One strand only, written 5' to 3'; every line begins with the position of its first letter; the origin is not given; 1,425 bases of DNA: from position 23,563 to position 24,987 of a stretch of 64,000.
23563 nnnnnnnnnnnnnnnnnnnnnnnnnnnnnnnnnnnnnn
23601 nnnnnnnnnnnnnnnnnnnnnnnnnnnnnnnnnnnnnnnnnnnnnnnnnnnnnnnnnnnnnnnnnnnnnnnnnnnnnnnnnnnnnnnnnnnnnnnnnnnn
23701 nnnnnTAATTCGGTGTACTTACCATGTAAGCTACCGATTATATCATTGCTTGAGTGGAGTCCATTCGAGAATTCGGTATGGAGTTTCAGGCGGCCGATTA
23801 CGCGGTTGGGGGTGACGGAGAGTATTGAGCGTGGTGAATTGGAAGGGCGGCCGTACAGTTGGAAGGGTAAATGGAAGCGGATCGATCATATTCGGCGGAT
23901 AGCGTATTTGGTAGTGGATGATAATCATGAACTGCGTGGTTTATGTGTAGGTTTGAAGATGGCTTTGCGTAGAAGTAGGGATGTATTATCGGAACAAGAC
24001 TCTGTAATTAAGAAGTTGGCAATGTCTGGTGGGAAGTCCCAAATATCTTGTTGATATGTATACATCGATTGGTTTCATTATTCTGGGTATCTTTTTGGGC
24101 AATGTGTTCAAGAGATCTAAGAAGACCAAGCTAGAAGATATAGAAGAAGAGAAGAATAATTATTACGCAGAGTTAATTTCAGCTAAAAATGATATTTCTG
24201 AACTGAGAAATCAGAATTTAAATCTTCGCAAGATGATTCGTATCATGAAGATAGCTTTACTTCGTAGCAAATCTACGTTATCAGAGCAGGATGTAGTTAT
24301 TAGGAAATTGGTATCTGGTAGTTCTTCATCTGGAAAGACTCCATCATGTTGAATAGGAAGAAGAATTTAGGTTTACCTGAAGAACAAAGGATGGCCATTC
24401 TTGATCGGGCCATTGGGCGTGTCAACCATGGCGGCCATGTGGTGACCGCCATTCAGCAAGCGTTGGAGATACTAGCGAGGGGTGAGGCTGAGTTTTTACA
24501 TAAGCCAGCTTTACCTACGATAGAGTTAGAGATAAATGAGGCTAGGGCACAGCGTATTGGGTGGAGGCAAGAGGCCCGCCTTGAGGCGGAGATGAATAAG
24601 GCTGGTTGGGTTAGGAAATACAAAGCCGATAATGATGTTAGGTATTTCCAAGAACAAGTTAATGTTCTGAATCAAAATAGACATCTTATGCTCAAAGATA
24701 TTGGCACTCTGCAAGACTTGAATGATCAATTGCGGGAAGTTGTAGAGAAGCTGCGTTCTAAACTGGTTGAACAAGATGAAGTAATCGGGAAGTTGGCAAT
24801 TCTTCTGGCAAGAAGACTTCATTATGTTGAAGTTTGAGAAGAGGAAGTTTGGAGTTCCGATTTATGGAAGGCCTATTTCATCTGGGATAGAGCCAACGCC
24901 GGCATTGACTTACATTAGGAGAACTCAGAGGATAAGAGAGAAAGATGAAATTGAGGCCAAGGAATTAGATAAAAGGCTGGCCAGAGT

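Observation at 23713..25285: Tandem array of four paralogous small proteins with a shared C-terminal coiled-coil module and variable N-termini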

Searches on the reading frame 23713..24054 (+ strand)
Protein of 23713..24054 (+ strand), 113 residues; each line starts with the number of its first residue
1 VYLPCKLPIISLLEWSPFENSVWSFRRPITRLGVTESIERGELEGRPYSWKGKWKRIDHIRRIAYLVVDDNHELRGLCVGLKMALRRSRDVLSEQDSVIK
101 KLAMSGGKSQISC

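Call 8: search_protein_families(library=pfam, proteins=[window:23713-24054:+], max_evalue=0.01)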
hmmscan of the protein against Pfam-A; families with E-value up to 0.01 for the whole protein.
window:23713-24054:+ (113 aa): 0 families

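Call 9: search_protein_families(library=phrogs, proteins=[window:23713-24054:+], max_evalue=0.01)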
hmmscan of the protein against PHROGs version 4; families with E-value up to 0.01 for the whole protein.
window:23713-24054:+ (113 aa): 0 families

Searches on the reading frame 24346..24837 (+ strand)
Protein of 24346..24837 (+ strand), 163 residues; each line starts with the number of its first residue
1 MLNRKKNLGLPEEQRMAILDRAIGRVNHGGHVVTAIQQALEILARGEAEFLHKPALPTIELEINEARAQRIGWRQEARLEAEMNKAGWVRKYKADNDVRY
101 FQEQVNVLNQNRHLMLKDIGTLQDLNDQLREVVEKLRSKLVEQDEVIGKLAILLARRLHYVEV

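Call 8: search_protein_families(library=pfam, proteins=[window:24346-24837:+], max_evalue=0.01)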
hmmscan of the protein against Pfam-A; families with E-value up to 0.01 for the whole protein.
window:24346-24837:+ (163 aa): 0 families

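Call 9: search_protein_families(library=phrogs, proteins=[window:24346-24837:+], max_evalue=0.01)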
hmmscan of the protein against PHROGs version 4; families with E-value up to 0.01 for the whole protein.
window:24346-24837:+ (163 aa): 0 families

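Call 14: find_related_loci(query=window:24346-24837:+, collection=viral_contigs, flank=6000)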
Query window:24346-24837:+ (163 aa) in viral_contigs; peptide patterns used: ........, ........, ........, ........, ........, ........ (x = any residue, [..] = any of these).
8 stretches matched a pattern, but none encodes a relative of the query by tblastn (E <= 1e-3).
